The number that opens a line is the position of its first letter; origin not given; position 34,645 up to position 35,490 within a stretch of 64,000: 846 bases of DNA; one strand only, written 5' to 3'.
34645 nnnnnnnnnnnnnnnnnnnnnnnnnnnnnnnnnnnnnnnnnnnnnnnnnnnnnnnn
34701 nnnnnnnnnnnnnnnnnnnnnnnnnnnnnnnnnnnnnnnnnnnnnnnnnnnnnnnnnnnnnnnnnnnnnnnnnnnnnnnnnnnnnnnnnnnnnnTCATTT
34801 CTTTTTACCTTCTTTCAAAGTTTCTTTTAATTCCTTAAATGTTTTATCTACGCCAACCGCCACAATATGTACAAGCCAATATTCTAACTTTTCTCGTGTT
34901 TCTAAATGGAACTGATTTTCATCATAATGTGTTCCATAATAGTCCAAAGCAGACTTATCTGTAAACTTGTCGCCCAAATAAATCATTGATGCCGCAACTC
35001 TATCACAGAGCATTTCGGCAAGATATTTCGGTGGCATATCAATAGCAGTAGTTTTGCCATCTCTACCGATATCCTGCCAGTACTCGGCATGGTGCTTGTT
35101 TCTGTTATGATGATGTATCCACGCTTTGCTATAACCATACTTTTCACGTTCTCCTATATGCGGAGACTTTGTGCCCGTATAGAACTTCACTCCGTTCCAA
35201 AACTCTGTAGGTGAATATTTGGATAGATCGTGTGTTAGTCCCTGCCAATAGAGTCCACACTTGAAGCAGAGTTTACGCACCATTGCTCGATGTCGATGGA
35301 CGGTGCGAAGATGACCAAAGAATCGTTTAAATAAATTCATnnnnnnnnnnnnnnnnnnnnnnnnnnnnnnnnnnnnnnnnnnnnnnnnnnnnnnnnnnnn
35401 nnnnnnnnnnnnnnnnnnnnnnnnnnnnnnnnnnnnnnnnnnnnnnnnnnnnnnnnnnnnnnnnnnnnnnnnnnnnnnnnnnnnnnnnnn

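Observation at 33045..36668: Complete Preiss-Handler NAD+ salvage route encoded by the phage (PncA-PncB-NadE-NadM)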

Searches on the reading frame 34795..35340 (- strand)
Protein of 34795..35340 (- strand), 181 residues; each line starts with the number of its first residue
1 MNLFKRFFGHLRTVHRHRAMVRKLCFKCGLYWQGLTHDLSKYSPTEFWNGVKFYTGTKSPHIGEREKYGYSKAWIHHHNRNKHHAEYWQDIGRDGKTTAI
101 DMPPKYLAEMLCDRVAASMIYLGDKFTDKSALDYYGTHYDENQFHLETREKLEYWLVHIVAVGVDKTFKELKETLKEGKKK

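Call 3: search_protein_families(library=pfam, proteins=[window:34795-35340:-], max_evalue=0.01)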
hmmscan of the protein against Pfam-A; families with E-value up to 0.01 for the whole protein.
window:34795-35340:- (181 aa): 1 family
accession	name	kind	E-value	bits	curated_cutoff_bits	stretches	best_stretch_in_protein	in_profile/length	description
PF18907.5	DUF5662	-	1.6e-35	122.5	27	1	9-155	4-153/156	Family of unknown function (DUF5662)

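Call 4: search_protein_families(library=ncbifam, proteins=[window:34795-35340:-], max_evalue=0.01)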
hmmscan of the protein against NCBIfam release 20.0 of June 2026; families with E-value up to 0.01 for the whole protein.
window:34795-35340:- (181 aa): 0 families

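Call 6: search_protein_families(library=phrogs, proteins=[window:34795-35340:-], max_evalue=0.001)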
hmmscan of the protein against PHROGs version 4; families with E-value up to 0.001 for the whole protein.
window:34795-35340:- (181 aa): 1 family
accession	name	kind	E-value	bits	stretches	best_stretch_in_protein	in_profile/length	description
phrog_20637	-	unknown function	6.2e-13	50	1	35-159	42-161/174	-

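Call 18: search_solved_structures(query=window:34795-35340:-, max_evalue=10, show_alignments=2)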
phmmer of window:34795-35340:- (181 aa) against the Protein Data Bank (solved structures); distinct sequences matched with E-value up to 10: 1.
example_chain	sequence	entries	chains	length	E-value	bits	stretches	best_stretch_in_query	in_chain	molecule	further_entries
1gm6_A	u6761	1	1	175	0.54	13.1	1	134-170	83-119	SALIVARY LIPOCALIN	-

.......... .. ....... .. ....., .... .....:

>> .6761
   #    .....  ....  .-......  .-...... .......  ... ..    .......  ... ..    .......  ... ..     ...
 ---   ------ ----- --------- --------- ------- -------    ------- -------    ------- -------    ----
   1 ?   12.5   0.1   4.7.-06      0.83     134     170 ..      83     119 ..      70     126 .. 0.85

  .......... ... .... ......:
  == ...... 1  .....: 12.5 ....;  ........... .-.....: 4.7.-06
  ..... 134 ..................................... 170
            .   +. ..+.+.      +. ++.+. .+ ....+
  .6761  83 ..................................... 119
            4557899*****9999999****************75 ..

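Call 26: find_homologous_proteins(query=window:34795-35340:-, max_evalue=0.00001)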
Query window:34795-35340:- (181 aa): 2834 proteins with E <= 0.00001 among 2874 candidates; the best 120 are listed.
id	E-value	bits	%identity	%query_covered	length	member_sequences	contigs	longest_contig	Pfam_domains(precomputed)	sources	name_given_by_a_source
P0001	3.1e-108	378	87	100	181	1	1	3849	PF18907.6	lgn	-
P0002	3.3e-106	371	85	100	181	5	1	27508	PF18907.6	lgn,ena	-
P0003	1.4e-103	362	84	100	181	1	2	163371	PF18907.6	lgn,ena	-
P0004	2.8e-103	362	85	100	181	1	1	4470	PF18907.6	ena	-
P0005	2.0e-102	359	81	100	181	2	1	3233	PF18907.6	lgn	-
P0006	2.0e-101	355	84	97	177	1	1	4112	PF18907.6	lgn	-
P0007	3.4e-101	355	84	94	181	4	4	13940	PF18907.6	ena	-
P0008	5.5e-99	348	80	100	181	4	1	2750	PF18907.6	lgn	-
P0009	7.8e-99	347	81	100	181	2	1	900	PF18907.6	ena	-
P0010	1.8e-98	346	80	100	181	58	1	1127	PF18907.6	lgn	-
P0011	1.8e-98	346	78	100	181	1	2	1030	PF18907.6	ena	-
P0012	1.9e-98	346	82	99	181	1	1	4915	PF18907.6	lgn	-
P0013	2.9e-98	345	81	100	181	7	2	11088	PF18907.6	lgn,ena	-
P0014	1.4e-96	340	80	100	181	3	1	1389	PF18907.6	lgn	-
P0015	4.7e-95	335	79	100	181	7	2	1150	PF18907.6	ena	-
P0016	6.8e-95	334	79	100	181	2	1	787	PF18907.6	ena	-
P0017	5.0e-94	331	78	99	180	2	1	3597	PF18907.6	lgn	-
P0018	1.2e-93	330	77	100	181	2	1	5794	PF18907.6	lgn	-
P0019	1.2e-92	327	78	100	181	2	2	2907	PF18907.6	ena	-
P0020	1.9e-92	326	75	100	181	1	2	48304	PF18907.6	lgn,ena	-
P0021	2.0e-92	326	76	93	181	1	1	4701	PF18907.6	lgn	-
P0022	2.1e-92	326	76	100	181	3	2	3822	PF18907.6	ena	-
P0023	4.9e-92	325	77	100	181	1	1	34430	PF18907.6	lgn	-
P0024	8.4e-92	324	75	93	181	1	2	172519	PF18907.6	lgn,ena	-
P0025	3.4e-91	322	77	99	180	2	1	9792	PF18907.6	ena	-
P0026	4.9e-91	322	75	100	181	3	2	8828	PF18907.6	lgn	-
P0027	8.5e-90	318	75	99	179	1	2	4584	PF18907.6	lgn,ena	-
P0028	2.5e-89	316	79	93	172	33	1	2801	PF18907.6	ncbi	-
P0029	8.8e-89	314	83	82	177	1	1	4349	PF18907.6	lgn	-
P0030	3.5e-88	312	79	91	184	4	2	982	PF18907.6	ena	-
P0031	3.9e-88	312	74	99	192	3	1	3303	PF18907.6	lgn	-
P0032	1.2e-87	311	74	98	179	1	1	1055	PF18907.6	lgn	-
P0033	3.4e-87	309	77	93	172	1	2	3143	PF18907.6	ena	-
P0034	7.8e-87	308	73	97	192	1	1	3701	PF18907.6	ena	-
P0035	8.6e-87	308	81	90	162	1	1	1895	PF18907.6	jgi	jgi:hypothetical protein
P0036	4.2e-86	305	77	91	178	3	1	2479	PF18907.6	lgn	-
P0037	4.9e-86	305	73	100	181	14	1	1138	PF18907.6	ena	-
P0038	7.3e-86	305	72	99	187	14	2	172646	PF18907.6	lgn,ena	-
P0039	7.7e-86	305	76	91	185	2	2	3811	PF18907.6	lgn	-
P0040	1.1e-85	304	74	95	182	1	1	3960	PF18907.6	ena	-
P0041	1.3e-85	304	73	97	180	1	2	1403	PF18907.6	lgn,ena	-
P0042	1.5e-85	304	71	100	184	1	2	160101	PF18907.6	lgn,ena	-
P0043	1.6e-85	304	71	99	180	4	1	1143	PF18907.6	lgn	-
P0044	1.6e-85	304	74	98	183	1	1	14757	PF18907.6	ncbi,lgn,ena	-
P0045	6.8e-85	302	75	93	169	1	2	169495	PF18907.6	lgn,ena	-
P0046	7.4e-85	301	69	99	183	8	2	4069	PF18907.6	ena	-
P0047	1.7e-84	300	71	99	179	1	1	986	PF18907.6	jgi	jgi:hypothetical protein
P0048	2.9e-84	299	72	100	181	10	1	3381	PF18907.6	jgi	jgi:hypothetical protein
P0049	3.9e-84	299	71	96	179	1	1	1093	PF18907.6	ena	-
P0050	4.1e-84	299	78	91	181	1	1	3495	PF18907.6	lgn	-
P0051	7.1e-84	298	73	96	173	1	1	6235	PF18907.6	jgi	jgi:hypothetical protein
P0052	7.3e-84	298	75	93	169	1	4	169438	PF18907.6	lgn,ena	-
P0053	1.2e-83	298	74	94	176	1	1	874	PF18907.6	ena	-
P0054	1.6e-83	297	71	100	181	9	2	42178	PF18907.6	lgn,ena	-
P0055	2.0e-83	297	76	93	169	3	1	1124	PF18907.6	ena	-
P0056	3.4e-83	296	75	94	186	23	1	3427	PF18907.6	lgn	-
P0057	3.8e-83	296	71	97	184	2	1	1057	PF18907.6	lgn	-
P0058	3.8e-83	296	72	98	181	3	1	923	PF18907.6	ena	-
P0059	4.5e-83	296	69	99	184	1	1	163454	PF18907.6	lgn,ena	-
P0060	6.5e-83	295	70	97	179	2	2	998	PF18907.6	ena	-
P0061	6.6e-83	295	76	91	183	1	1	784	PF18907.6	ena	-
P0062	7.0e-83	295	75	92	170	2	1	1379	PF18907.6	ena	-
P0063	8.1e-83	295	68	99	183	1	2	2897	PF18907.6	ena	-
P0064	9.8e-83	295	71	97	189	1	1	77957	PF18907.6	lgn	-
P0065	1.2e-82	294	73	94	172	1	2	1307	PF18907.6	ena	-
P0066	3.0e-82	293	72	95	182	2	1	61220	PF18907.6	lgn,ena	-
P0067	8.4e-82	291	68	99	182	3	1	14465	PF18907.6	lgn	-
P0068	9.2e-82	291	74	93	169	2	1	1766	PF18907.6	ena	-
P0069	2.4e-81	290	71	94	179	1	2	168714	PF18907.6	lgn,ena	-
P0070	5.5e-81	289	76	91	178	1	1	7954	PF18907.6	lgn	-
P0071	5.8e-81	289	68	99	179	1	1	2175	PF18907.6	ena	-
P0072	7.4e-81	288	74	92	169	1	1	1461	PF18907.6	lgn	-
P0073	8.1e-81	288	69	97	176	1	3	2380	PF18907.6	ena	-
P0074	8.7e-81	288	70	99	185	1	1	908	PF18907.6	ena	-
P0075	8.7e-81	288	69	99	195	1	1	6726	PF18907.6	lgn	-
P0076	1.0e-80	288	73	94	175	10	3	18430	PF18907.6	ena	-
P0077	1.1e-80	288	69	97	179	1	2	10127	PF18907.6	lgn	-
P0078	1.1e-80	288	68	100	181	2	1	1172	PF18907.6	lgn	-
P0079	1.2e-80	288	70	95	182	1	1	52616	PF18907.6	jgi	jgi:hypothetical protein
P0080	1.2e-80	288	74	94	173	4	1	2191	PF18907.6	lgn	-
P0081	1.5e-80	287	69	99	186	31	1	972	PF18907.6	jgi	jgi:hypothetical protein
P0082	2.5e-80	287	71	94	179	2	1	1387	PF18907.6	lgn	-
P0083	3.0e-80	286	67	100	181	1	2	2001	PF18907.6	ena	-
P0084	3.1e-80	286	70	93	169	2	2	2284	PF18907.6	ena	-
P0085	3.2e-80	286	66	97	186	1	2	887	PF18907.6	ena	-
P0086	3.9e-80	286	69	97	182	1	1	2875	PF18907.6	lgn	-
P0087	4.2e-80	286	67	98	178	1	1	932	PF18907.6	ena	-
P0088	5.3e-80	286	70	91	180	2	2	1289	PF18907.6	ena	-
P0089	5.4e-80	286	71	99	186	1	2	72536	PF18907.6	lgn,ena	-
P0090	5.4e-80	286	70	97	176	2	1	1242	PF18907.6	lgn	-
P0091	5.9e-80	285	70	93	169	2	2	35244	PF18907.6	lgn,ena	-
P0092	7.7e-80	285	69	97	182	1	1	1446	PF18907.6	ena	-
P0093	7.8e-80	285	68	93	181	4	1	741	PF18907.6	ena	-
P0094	9.0e-80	285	71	98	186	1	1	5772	PF18907.6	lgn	-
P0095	9.3e-80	285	70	100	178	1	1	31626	PF18907.6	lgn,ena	-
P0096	1.5e-79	284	70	100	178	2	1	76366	PF18907.6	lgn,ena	-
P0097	1.6e-79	284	68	99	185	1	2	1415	PF18907.6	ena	-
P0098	1.6e-79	284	67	97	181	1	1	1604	PF18907.6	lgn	-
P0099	1.7e-79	284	74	91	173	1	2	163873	PF18907.6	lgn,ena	-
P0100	2.2e-79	284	69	100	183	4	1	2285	PF18907.6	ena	-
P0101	2.2e-79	284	74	91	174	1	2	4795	PF18907.6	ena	-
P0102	2.6e-79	283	69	98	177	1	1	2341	PF18907.6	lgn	-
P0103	3.0e-79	283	69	98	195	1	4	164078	PF18907.6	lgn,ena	-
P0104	3.1e-79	283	69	97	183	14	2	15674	PF18907.6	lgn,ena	-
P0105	3.1e-79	283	69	98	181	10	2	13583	PF18907.6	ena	-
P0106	3.5e-79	283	69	100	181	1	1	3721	PF18907.6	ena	-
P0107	4.0e-79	283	70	93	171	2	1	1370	PF18907.6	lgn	-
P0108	4.6e-79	283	70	97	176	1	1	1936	PF18907.6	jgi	jgi:hypothetical protein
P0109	6.5e-79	282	70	96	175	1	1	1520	PF18907.6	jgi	jgi:hypothetical protein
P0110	7.5e-79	282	67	97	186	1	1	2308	PF18907.6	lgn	-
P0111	9.2e-79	282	68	96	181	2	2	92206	PF18907.6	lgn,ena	-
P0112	1.0e-78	281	72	96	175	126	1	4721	PF18907.6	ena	-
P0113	1.1e-78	281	73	95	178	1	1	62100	PF18907.6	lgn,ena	-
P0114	1.1e-78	281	71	96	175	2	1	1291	PF18907.6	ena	-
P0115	1.2e-78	281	69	95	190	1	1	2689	PF18907.6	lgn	-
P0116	1.2e-78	281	70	95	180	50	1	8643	PF18907.6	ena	-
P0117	1.3e-78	281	68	98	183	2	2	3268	PF18907.6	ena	-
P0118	1.3e-78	281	69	100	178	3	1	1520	PF18907.6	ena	-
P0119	1.3e-78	281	69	93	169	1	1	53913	PF18907.6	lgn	-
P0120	1.4e-78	281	70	98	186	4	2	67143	PF18907.6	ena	-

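Call 35: predict_structure(alignment_id=A1)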
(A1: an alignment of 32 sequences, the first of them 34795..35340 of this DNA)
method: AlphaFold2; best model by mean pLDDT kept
length: 181 residues; sequences in the alignment: 32
mean_pLDDT: 87.4   pTM: 0.82
mean pLDDT of the five models: 87.4, 78.1, 70.0, 67.7, 62.4
residues with pLDDT >= 90: 88; 70-90: 88; 50-70: 5; < 50: 0
segments of 3 or more residues with pLDDT < 50: none
pLDDT, mean of each block of 10 residues (from residue 1): 90 91 91 76 82 85 83 75 85 88 91 91 92 87 88 96 96 88 68
secondary structure, 60 per line:
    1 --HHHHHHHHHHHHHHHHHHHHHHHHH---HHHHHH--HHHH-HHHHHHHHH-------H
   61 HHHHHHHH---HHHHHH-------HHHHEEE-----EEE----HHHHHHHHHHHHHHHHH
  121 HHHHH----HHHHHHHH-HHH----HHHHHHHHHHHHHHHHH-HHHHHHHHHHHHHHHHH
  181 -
elements in order: H3-27 H31-36 H39-42 H44-52 H60-68 H72-77 H85-88 E89-91 E97-99 H104-125 H130-137 H146-162 H164-180

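Call 37: find_related_loci(query=A1, collection=genome_contigs, flank=6000)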
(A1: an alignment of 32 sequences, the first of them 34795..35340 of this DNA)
Query A1 (181 aa) in genome_contigs; peptide patterns used: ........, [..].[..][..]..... (x = any residue, [..] = any of these).
600 stretches matched a pattern (row limit reached: there are more); 585 encode a relative of the query (tblastn E <= 1e-3); the best 80 are kept; 80 distinct loci.
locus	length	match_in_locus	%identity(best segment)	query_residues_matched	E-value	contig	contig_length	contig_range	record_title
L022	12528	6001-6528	55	1-177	1e-60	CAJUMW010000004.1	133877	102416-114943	MAG TPA_asm: uncultured Christensenellaceae bacterium isolate MGBC143123 genome assembly, contig: MGBC143123.4, whole ge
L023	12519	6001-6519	55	6-179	1e-60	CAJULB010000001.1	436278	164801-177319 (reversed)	MAG TPA_asm: uncultured Christensenellaceae bacterium isolate MGBC156628 genome assembly, contig: MGBC156628.1, whole ge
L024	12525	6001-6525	54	7-181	6e-60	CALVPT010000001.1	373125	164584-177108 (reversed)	MAG: uncultured Clostridia bacterium isolate BRZ_BD__bin68 genome assembly, contig: BRZ_BD__NODE_10_length_373125_cov_23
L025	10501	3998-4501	55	6-173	3e-59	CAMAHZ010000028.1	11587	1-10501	MAG: uncultured Clostridia bacterium isolate SRR5665903_bin.50_metaWRAP_v1.3_MAG genome assembly, contig: ERZ11448883.10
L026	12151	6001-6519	56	6-179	3e-59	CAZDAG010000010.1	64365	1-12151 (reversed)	MAG TPA_asm: uncultured Clostridia bacterium isolate SRP199465_co1_338 genome assembly, contig: NODE_797_length_64365_co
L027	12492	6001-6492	59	7-171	4e-59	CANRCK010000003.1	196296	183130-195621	MAG: uncultured Clostridia bacterium isolate Lapin-027__bin72 genome assembly, contig: Lapin-027__NODE_26_length_196296_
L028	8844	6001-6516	53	4-174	5e-58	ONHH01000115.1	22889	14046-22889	uncultured Firmicutes bacterium isolate RUG293 genome assembly, contig: k87_40463914, whole genome shotgun sequence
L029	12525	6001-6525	53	1-174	1e-57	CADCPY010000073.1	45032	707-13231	MAG: uncultured Erysipelotrichaceae bacterium isolate RUG14871 genome assembly, contig: RUG14871_asm_73, whole genome sh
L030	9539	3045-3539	53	7-171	7e-58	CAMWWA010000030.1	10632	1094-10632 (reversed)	MAG TPA_asm: uncultured Clostridia bacterium isolate SRR14411351_bin.2_metawrap_v1.3_MAG genome assembly, contig: NODE.7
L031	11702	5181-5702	54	6-179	2e-57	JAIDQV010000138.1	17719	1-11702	MAG: Clostridia bacterium isolate SC0360_S7_15 SC0360_S7_15_contig_138, whole genome shotgun sequence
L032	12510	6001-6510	53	10-180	7e-57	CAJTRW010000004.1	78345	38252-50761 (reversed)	MAG TPA_asm: uncultured Christensenella sp. isolate MGBC111253 genome assembly, contig: MGBC111253.4, whole genome shotg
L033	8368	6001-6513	52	1-176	7e-56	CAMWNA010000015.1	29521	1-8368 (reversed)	MAG TPA_asm: uncultured Clostridia bacterium isolate SRR14411288_bin.14_metawrap_v1.3_MAG genome assembly, contig: NODE.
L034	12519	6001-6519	51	6-179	3e-55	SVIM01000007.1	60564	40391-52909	MAG: Clostridiales bacterium isolate SIG409 NODE_11963_length_60564_cov_1.905488, whole genome shotgun sequence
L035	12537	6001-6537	55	3-177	2e-55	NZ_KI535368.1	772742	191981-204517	Catonella morbi ATCC 51271 Scfld2, whole genome shotgun sequence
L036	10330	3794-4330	50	1-180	2e-55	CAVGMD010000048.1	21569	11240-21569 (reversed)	Bacteroidaceae bacterium isolate G02649-L1_cleanbin_000051 genome assembly, contig: Spades_G02649-L1_contig_1749, whole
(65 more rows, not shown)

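Call 42: search_protein_families(library=pfam, proteins=[window:34795-35340:-], max_evalue=0.5)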
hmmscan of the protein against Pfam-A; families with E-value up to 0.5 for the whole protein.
window:34795-35340:- (181 aa): 2 families
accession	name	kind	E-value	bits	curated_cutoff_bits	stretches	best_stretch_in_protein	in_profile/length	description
PF18907.5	DUF5662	-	1.6e-35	122.5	27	1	9-155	4-153/156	Family of unknown function (DUF5662)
PF00320.33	GATA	-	0.14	12.2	26.8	1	16-33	14-31/36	GATA zinc finger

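Call 52: find_related_loci(query=A1, collection=viral_contigs, flank=10000)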
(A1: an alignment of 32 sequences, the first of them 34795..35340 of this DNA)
Query A1 (181 aa) in viral_contigs; peptide patterns used: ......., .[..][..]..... (x = any residue, [..] = any of these).
262 stretches matched a pattern; 155 encode a relative of the query (tblastn E <= 1e-3); the best 80 are kept; 80 distinct loci.
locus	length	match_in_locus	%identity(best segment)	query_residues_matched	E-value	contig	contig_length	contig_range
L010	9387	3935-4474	71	1-180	2e-85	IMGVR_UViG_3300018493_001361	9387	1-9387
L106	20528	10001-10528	67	1-176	1e-79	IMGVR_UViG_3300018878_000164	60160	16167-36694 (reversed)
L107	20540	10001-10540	66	1-180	2e-78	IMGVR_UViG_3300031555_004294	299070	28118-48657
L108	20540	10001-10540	66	1-180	2e-78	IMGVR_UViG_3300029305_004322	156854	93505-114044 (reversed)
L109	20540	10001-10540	66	1-180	2e-78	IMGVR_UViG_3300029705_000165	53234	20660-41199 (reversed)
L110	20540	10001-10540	66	1-180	2e-78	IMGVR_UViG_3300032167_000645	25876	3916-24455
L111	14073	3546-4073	64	1-175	9e-76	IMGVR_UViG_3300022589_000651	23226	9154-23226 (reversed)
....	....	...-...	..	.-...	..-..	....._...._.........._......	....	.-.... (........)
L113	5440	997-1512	49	6-175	1e-49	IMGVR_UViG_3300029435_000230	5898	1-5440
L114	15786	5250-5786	40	2-180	1e-41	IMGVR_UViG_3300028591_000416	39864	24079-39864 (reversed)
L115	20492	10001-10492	40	10-177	3e-41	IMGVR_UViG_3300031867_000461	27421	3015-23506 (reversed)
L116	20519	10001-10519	43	1-173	5e-41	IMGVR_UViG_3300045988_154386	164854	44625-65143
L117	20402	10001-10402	50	1-135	1e-40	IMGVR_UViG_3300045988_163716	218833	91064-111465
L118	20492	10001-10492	40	10-177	6e-41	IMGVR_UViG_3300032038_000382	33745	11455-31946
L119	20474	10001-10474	41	10-171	2e-40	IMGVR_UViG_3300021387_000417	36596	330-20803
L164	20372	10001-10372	49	8-132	5e-33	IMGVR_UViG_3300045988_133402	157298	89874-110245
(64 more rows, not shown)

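Call 55: search_protein_families(library=ncbifam, proteins=[L164:11728-12354:+, L164:8463-9245:+, L164:12449-13108:+], max_evalue=0.001)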
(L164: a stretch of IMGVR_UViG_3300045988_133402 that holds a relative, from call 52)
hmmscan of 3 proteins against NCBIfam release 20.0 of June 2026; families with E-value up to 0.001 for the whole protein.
L164:11728-12354:+ (208 aa): 13 families
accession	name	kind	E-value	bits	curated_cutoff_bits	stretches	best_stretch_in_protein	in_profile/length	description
TIGR00482.1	TIGR00482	equivalog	2.6e-29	102.6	112.45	1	7-198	2-188/194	nicotinate (nicotinamide) nucleotide adenylyltransferase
NF005519.0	PRK07152.1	equivalog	2.4e-23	82.7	315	1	3-193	2-181/361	nicotinate-nucleotide adenylyltransferase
NF000840.1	PRK00071.1-3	equivalog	2.6e-22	79.3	150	1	2-199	6-193/201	nicotinate-nucleotide adenylyltransferase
NF000841.0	PRK00071.1-4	equivalog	1.3e-20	74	197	1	1-198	6-186/194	nicotinate-nucleotide adenylyltransferase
NF000839.0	PRK00071.1-1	equivalog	1.4e-11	44.7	187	1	6-198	10-209/219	nicotinate-nucleotide adenylyltransferase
NF000843.0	PRK00071.2-2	equivalog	4.5e-10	39.4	240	1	4-151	14-154/212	nicotinate-nucleotide adenylyltransferase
NF005410.0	PRK06973.1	equivalog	9.9e-07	28.3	214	1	3-146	23-164/243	nicotinate-nucleotide adenylyltransferase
NF000845.0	PRK00071.2-4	equivalog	1e-06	28.3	210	1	5-143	11-142/197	nicotinate-nucleotide adenylyltransferase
TIGR01510.1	coaD_prev_kdtB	equivalog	1.2e-06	28.7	103.3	0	6-30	3-27/155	pantetheine-phosphate adenylyltransferase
NF000842.0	PRK00071.2-1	equivalog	2.4e-06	27.3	167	1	89-183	78-170/191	nicotinate-nucleotide adenylyltransferase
TIGR00125.1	cyt_tran_rel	domain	1.8e-05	24.8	27.7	1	6-52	3-48/65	adenylyltransferase/cytidyltransferase family protein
NF006479.0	PRK08887.1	equivalog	2.2e-05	24.3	164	1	1-150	1-145/174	nicotinate-nicotinamide nucleotide adenylyltransferase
NF000846.0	PRK00071.2-5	equivalog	0.00028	20.4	329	1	3-144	20-154/210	nicotinate-nucleotide adenylyltransferase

L164:8463-9245:+ (260 aa): 1 family
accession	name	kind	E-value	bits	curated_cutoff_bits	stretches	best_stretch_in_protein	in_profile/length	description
TIGR02452.1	TIGR02452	hypoth_equivalog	3.3e-56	190.8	50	1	31-249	27-255/266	TIGR02452 family protein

L164:12449-13108:+ (219 aa): 11 families
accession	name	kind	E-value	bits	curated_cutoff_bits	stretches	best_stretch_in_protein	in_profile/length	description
TIGR00552.1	nadE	equivalog_domain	4.3e-53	180.1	63.65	1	2-214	25-242/251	NAD(+) synthase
NF010587.0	PRK13980.1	equivalog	5e-49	166.9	255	1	2-196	34-226/267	NAD+ synthase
NF010588.0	PRK13981.1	equivalog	7.7e-33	113.7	479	1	2-204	288-499/546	NAD+ synthase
NF001979.1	PRK00768.1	equivalog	3.9e-31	108.5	250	1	3-210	41-261/266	NAD(+) synthase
NF002048.0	PRK00876.1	subfamily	7.6e-28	97.3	313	2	2-66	40-106/330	NAD(+) synthase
NF000848.1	PRK00074.1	equivalog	8.4e-09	34.5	400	1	2-44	216-258/512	glutamine-hydrolyzing GMP synthase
TIGR00884.1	guaA_Cterm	equivalog_domain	1.6e-08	34.3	338.75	0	2-44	19-60/310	glutamine-hydrolyzing GMP synthase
TIGR00364.1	TIGR00364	equivalog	8.9e-07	28.7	150.3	1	2-69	1-68/201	7-cyano-7-deazaguanine synthase QueC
NF002730.0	PRK02628.1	equivalog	6e-06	24.7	473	1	2-127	362-497/677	NAD(+) synthase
TIGR00268.2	TIGR00268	equivalog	0.00021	20.6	150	1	3-60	17-76/259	ATP-dependent sacrificial sulfur transferase LarE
NF001138.1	PRK00143.1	equivalog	0.00024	20.2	284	0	3-48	3-43/345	tRNA 2-thiouridine(34) synthase MnmA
